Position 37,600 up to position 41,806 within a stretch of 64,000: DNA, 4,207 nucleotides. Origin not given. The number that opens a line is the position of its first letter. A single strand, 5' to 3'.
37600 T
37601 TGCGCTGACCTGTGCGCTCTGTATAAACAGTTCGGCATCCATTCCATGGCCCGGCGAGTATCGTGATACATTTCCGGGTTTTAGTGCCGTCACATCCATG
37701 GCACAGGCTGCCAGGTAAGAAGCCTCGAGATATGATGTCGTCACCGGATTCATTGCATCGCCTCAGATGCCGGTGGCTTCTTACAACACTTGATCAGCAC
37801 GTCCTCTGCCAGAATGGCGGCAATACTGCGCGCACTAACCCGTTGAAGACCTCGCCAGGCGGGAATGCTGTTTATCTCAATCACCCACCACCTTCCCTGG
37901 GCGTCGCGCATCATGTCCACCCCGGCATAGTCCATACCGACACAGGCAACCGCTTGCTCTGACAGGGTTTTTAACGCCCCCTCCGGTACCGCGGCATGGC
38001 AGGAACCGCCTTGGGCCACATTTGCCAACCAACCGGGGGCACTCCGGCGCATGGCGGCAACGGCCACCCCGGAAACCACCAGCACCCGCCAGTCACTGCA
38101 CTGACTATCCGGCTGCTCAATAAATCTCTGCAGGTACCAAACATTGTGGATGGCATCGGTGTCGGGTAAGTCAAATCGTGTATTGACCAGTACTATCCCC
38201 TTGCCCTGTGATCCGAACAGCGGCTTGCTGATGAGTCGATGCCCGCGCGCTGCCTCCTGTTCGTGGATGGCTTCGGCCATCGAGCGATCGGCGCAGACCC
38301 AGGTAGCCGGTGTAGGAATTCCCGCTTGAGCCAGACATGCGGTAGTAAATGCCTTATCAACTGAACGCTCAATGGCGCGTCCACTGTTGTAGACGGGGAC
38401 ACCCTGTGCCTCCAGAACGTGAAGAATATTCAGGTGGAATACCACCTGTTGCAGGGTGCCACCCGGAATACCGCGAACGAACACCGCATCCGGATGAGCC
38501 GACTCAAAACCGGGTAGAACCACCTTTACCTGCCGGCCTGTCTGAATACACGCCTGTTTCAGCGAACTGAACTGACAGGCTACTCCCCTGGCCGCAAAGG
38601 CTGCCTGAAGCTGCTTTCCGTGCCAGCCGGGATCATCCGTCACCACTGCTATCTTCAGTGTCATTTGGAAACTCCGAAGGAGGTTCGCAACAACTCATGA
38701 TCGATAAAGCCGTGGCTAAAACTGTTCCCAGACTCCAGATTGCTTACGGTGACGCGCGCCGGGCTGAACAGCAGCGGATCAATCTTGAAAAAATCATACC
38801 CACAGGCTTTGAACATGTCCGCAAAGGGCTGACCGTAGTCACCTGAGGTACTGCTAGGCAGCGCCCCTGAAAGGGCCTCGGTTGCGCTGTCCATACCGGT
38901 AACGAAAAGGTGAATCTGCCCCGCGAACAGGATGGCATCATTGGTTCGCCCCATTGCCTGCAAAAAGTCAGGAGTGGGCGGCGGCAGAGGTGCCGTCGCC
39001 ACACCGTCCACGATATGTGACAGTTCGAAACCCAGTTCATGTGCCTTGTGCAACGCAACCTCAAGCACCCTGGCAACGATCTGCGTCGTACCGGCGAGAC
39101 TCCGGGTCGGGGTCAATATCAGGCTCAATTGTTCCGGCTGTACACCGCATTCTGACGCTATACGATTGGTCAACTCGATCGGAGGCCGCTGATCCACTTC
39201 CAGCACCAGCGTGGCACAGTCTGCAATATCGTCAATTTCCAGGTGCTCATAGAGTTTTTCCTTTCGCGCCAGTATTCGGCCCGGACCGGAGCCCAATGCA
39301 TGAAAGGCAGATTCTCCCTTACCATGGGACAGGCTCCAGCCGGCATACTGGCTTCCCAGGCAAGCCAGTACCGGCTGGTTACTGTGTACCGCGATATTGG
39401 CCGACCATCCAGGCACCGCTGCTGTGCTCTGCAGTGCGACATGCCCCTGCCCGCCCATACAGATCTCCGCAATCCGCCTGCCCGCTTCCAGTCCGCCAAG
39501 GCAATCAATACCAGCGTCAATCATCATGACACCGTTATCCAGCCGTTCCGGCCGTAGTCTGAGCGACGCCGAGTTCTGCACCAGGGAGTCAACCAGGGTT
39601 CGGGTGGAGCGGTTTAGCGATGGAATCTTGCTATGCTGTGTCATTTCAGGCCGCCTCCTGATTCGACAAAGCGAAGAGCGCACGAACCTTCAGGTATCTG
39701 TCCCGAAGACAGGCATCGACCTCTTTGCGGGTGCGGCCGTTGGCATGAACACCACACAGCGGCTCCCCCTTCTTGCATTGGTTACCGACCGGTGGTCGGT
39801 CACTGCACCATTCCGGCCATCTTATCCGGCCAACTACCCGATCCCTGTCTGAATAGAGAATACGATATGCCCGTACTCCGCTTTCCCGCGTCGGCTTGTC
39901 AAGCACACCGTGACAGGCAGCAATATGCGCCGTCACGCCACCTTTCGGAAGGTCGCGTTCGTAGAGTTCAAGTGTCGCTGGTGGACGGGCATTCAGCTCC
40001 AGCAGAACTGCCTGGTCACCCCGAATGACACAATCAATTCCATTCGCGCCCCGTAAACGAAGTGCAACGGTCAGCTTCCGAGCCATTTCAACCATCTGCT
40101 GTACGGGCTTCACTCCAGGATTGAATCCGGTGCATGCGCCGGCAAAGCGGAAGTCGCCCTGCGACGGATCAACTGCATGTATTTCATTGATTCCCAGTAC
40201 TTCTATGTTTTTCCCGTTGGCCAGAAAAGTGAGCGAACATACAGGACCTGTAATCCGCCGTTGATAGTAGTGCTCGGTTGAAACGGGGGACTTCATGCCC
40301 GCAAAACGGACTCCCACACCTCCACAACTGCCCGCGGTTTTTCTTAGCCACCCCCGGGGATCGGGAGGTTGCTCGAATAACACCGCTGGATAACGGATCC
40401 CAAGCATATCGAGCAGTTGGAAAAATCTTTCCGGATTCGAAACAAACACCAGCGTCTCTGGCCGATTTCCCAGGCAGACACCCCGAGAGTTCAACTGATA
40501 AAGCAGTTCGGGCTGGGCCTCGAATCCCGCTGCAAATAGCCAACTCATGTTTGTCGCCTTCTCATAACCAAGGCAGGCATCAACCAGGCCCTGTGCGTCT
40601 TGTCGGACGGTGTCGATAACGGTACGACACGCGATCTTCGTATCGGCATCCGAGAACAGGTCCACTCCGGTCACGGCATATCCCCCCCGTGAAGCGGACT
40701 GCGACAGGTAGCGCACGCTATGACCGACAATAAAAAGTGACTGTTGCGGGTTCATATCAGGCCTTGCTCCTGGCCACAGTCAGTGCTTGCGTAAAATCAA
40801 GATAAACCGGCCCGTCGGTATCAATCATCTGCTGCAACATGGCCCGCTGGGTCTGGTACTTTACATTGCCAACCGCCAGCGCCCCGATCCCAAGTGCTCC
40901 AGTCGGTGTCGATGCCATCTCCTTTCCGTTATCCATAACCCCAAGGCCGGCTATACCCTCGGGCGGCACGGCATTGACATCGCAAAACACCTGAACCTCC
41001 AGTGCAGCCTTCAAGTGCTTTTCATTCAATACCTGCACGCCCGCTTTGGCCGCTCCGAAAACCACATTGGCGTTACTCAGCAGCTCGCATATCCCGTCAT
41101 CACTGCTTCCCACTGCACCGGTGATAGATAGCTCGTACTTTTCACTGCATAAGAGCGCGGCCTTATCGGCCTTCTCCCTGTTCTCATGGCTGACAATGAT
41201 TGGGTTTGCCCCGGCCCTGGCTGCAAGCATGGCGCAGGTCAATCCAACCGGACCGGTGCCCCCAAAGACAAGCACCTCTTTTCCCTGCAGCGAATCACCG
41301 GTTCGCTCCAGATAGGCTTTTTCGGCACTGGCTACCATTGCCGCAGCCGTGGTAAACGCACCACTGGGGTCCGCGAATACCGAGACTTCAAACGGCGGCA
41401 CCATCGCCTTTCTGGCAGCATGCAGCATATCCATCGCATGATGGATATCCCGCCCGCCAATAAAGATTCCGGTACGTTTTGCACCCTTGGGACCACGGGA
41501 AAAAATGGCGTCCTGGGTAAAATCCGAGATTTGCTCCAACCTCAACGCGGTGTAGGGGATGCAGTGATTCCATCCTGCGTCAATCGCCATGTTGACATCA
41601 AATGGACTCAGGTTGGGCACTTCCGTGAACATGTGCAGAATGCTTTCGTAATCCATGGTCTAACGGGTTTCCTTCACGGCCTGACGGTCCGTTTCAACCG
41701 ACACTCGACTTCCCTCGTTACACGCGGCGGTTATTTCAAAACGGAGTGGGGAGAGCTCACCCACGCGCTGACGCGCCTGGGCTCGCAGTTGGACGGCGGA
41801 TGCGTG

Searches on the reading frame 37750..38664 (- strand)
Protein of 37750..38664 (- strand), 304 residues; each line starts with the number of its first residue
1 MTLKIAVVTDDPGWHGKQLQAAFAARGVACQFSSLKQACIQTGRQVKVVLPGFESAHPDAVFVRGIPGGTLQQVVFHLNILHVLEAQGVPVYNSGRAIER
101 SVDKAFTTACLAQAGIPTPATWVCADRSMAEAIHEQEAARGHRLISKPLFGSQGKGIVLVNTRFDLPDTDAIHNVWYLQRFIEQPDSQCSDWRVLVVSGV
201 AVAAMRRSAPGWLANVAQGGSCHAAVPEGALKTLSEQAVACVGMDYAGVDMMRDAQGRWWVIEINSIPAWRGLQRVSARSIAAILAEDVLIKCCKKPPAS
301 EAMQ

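Call 51: search_protein_families(library=pfam, proteins=[window:37750-38664:-], max_evalue=0.00001)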
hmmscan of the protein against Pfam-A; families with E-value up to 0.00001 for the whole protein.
window:37750-38664:- (304 aa): 4 families
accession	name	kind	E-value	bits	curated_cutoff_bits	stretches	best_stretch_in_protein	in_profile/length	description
PF08443.16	RimK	-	1.5e-20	74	21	1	103-286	3-185/188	RimK-like ATP-grasp domain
PF02655.19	ATP-grasp_3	-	1e-07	32.6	23.2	1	103-266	3-155/160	ATP-grasp domain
PF14397.11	ATPgrasp_ST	-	1.7e-07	31.2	31.4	0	89-164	7-83/278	Sugar-transfer associated ATP-grasp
PF03133.20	TTL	-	4.2e-06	26.6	20.1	0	127-185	54-109/292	Tubulin-tyrosine ligase family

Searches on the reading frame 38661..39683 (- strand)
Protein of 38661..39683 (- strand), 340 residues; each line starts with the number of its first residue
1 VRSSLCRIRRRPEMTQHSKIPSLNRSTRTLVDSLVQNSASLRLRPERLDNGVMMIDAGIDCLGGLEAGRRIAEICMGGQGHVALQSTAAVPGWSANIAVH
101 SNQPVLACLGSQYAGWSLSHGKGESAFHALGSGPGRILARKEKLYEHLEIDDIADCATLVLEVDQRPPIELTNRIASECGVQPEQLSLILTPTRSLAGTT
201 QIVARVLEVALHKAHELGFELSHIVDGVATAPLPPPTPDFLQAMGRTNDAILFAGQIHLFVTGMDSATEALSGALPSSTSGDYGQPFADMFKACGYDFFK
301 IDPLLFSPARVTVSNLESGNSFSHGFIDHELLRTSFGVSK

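Call 51: search_protein_families(library=pfam, proteins=[window:38661-39683:-], max_evalue=0.00001)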
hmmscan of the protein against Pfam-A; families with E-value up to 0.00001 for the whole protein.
window:38661-39683:- (340 aa): 1 family
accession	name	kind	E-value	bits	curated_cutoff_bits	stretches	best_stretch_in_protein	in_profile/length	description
PF02289.21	MCH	-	6.6e-116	387.3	25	1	22-336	1-311/311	Cyclohydrolase (MCH)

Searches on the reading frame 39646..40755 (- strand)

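Call 51: search_protein_families(library=pfam, proteins=[window:39646-40755:-], max_evalue=0.00001)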
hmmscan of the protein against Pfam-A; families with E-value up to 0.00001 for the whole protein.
window:39646-40755:- (369 aa): 1 family
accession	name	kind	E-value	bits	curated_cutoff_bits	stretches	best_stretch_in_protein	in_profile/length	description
PF02655.19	ATP-grasp_3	-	1.7e-15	57.9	23.2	1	131-260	29-159/160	ATP-grasp domain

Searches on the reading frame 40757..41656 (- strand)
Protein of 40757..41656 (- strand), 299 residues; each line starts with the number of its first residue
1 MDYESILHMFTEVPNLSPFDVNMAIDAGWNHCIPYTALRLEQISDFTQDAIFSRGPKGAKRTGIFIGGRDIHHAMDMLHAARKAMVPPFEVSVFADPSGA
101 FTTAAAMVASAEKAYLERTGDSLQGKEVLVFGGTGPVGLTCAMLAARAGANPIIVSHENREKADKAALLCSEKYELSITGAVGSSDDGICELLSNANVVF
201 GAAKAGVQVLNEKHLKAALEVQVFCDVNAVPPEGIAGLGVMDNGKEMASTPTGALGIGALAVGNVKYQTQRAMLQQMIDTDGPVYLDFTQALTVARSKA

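Call 51: search_protein_families(library=pfam, proteins=[window:40757-41656:-], max_evalue=0.00001)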
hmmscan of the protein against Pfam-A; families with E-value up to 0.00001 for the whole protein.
window:40757-41656:- (299 aa): 1 family
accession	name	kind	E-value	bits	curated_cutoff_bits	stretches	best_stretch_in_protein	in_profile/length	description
PF09176.16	Mpt_N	-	7.1e-37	125.8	27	1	18-98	1-81/81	Methylene-tetrahydromethanopterin dehydrogenase, N-terminal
